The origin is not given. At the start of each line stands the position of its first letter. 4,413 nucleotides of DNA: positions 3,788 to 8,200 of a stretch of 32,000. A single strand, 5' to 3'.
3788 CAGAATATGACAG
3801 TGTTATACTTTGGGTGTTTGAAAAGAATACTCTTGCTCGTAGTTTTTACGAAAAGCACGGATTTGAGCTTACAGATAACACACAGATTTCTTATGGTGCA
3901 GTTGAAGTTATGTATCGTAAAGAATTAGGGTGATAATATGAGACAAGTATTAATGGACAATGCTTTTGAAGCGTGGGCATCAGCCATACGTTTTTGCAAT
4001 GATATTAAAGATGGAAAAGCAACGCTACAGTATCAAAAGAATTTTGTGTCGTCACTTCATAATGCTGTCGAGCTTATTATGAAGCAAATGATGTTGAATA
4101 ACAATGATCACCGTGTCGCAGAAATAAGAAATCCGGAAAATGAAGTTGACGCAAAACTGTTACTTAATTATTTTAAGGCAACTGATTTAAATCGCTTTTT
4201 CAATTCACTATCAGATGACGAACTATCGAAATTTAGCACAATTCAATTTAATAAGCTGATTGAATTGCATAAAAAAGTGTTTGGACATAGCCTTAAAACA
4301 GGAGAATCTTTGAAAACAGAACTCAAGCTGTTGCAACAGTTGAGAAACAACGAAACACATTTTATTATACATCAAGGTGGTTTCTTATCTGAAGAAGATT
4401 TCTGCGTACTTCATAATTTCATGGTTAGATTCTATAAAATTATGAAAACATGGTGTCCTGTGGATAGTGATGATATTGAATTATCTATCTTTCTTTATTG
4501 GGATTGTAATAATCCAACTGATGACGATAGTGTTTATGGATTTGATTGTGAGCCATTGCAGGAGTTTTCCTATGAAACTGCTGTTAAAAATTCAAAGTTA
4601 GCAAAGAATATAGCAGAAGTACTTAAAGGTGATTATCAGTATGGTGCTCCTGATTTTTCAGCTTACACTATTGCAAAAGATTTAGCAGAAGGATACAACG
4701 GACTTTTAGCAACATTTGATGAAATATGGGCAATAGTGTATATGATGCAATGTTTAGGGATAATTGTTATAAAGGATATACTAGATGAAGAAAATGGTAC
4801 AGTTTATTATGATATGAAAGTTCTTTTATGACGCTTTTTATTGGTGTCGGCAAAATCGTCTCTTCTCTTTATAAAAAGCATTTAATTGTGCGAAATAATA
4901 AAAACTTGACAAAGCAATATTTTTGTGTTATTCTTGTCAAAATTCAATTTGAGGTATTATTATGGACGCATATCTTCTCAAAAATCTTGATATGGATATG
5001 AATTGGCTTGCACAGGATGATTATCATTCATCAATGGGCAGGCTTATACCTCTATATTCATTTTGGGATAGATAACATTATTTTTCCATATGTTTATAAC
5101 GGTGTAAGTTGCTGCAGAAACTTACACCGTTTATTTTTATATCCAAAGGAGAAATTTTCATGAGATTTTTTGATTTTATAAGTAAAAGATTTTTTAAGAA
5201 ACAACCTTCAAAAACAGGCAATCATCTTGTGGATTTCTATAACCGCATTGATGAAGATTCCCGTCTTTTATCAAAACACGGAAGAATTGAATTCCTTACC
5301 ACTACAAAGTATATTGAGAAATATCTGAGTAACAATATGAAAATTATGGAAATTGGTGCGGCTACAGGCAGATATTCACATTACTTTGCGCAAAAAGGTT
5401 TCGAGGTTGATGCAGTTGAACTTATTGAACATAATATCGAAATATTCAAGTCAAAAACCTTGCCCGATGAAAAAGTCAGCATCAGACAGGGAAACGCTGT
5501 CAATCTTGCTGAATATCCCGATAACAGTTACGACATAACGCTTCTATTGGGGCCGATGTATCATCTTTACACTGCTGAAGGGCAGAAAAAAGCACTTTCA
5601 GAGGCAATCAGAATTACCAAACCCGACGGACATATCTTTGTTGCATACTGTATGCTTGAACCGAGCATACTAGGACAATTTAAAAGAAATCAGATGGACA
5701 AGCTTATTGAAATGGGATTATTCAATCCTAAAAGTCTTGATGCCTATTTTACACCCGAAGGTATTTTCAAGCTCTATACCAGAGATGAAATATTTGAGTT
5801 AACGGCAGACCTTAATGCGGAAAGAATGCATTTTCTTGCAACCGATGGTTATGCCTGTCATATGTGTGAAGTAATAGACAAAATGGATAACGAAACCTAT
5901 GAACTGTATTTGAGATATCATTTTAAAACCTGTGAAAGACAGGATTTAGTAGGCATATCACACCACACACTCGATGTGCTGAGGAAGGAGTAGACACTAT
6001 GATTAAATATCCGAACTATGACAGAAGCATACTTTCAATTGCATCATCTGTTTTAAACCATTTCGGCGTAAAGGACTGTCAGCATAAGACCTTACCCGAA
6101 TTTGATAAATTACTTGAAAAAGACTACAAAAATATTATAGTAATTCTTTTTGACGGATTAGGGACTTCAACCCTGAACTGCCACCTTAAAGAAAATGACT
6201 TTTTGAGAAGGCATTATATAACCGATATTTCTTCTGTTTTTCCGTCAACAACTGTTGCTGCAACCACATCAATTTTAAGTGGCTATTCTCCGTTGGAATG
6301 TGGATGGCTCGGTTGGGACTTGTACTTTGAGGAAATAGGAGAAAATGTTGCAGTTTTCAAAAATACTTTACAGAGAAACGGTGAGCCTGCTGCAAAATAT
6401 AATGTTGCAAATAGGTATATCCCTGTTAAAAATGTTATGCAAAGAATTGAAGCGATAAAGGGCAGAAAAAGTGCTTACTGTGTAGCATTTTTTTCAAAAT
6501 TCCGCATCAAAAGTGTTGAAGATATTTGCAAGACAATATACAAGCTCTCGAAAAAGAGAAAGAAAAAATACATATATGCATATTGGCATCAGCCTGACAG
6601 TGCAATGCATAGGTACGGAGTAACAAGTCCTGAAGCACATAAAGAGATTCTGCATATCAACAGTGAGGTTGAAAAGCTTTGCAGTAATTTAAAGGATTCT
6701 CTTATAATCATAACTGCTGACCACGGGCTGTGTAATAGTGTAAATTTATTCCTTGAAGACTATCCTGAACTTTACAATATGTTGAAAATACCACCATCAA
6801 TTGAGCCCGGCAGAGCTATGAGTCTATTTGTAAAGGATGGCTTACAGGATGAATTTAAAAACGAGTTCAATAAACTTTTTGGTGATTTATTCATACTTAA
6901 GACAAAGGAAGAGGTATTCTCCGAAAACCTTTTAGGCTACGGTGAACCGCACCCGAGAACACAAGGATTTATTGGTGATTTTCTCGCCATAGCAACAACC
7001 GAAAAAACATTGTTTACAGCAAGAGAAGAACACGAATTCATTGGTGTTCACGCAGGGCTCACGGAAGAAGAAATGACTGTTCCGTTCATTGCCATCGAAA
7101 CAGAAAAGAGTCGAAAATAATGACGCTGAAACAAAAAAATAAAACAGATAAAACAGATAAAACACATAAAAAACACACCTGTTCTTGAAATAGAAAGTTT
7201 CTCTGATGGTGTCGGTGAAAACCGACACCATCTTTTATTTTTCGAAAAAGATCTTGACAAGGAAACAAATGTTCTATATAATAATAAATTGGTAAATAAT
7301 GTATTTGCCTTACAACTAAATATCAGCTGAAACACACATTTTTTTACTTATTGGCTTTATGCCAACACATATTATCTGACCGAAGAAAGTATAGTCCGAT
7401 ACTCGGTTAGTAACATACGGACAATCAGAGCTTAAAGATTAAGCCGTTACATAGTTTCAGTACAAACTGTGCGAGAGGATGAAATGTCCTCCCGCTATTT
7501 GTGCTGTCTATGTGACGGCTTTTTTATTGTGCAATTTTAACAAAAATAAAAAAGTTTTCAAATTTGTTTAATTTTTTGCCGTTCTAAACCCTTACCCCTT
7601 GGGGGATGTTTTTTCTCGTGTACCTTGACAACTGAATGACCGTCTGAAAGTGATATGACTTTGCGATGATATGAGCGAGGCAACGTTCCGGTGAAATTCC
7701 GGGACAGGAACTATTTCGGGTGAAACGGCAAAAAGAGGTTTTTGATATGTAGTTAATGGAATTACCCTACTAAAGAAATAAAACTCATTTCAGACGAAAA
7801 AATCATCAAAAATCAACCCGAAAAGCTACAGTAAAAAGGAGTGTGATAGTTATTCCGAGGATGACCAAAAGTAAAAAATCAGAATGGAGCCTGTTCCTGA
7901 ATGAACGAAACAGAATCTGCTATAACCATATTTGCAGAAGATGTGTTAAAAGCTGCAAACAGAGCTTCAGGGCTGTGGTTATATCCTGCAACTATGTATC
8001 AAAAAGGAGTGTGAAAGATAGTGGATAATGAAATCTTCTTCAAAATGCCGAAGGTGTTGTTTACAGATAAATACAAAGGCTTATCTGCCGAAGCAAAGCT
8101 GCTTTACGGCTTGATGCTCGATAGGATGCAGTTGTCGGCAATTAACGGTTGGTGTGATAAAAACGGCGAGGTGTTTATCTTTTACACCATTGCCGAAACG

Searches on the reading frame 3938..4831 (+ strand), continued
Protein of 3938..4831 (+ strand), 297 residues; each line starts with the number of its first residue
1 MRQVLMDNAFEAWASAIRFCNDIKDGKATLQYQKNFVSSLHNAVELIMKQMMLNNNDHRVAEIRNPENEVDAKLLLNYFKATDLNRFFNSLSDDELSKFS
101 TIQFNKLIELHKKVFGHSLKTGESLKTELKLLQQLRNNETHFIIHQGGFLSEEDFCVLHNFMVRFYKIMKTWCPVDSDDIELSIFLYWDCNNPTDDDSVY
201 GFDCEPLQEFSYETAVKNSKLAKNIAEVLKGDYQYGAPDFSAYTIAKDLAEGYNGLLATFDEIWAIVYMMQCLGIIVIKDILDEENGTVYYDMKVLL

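Call 83: search_protein_representatives(alignment_id=A1)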
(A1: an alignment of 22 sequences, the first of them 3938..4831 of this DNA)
Query: 22 sequences, 297 profile positions. Proteins with E-value up to 0.001 (for the whole library): 230; up to 1e-10: 193; up to 1e-30: 95. The best 150 are listed.
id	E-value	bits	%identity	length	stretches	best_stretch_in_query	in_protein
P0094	7.1e-166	567.4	-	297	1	1-297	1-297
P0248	2.9e-91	322.4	-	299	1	1-284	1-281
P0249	7.2e-75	268.6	-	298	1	1-284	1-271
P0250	2.3e-68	247.2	-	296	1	2-283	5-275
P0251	6.5e-68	245.8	-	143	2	1-94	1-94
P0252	2.0e-66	240.9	-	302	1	2-286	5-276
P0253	7.1e-66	239.1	-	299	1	1-284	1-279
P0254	7.1e-64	232.5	-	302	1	1-279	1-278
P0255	1.2e-63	231.8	-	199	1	1-170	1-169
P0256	1.2e-62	228.5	-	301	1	1-285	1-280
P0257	1.9e-62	227.8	-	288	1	2-277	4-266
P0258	5.1e-61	223.1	-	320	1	2-279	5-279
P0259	6.4e-61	222.8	-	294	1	1-285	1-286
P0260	3.4e-59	217.2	-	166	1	1-110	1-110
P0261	4.4e-59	216.8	-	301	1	2-293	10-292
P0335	1.6e-35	139.4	-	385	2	2-115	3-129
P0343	1.4e-30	123.2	-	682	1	2-171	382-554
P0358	1.8e-25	106.4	-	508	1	23-86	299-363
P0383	5.7e-20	88.4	-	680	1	11-166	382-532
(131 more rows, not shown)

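Call 84: search_protein_families(library=pfam, proteins=[P0343, P0383, P0358, P0335], max_evalue=0.01)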
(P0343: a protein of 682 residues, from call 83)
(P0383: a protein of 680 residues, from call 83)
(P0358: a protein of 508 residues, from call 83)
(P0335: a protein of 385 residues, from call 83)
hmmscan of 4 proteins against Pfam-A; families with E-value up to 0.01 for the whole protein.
P0343 (682 aa): 0 families

P0383 (680 aa): 2 families
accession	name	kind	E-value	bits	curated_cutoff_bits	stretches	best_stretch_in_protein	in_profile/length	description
PF00534.26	Glycos_transf_1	-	3.1e-19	69.6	26.4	1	195-347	13-168/172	Glycosyl transferases group 1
PF13692.12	Glyco_trans_1_4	-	2.8e-17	63.7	27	1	199-334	3-140/142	Glycosyl transferases group 1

P0358 (508 aa): 1 family
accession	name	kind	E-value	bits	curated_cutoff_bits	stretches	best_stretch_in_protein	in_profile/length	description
PF01979.26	Amidohydro_1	-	4.2e-06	26.7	25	1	53-280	2-232/345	Amidohydrolase family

P0335 (385 aa): 0 families

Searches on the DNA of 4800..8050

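Call 79: search_rna_families(source=window, start=4800, end=8050, threshold=evalue, max_evalue=1)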
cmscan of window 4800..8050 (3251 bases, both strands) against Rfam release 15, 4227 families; matches with E-value up to 1: 1.
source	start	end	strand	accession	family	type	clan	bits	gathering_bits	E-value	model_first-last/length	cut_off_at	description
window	6748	6805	+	RF00278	SNORD50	Gene; snRNA; snoRNA; CD-box;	-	20.5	42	0.9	1-72/72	no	Small nucleolar RNA SNORD50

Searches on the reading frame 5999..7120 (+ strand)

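Call 3: search_protein_families(library=pfam, proteins=[window:5999-7120:+], max_evalue=0.1)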
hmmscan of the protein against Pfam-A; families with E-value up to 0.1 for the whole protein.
window:5999-7120:+ (373 aa): 5 families
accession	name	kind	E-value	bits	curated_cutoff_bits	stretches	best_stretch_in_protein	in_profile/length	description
PF01663.27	Phosphodiest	-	9e-17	62.1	23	1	47-257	2-237/342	Type I phosphodiesterase / nucleotide pyrophosphatase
PF08665.17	PglZ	-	1.4e-05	25.6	25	1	185-244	110-172/179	PglZ domain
PF01676.23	Metalloenzyme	-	0.0011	18.9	24.3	1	172-248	130-206/252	Metalloenzyme superfamily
PF19551.4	DUF6074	-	0.0042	17.7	27.2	1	162-226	6-70/83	Family of unknown function (DUF6074)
PF00245.25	Alk_phosphatase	-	0.022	14.1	24.4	0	212-247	278-316/423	Alkaline phosphatase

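Call 6: search_protein_families(library=ncbifam, proteins=[window:5999-7120:+], max_evalue=0.1)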
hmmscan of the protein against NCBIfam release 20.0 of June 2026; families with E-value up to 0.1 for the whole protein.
window:5999-7120:+ (373 aa): 4 families
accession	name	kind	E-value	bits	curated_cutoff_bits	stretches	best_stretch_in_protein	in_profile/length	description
NF033445.1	BREX_PglZ_4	exception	0.00086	18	140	0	200-244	549-596/741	BREX-4 system phosphatase PglZ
NF042991.1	alk_phos_PafA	equivalog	0.029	12.8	650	1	183-253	297-372/554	alkaline phosphatase PafA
NF003766.0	PRK05362.1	equivalog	0.041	12.6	256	1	171-243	261-334/396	phosphopentomutase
NF033449.0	BREX_PglZ_3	exception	0.087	11.1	250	0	324-367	601-642/642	BREX-3 system phosphatase PglZ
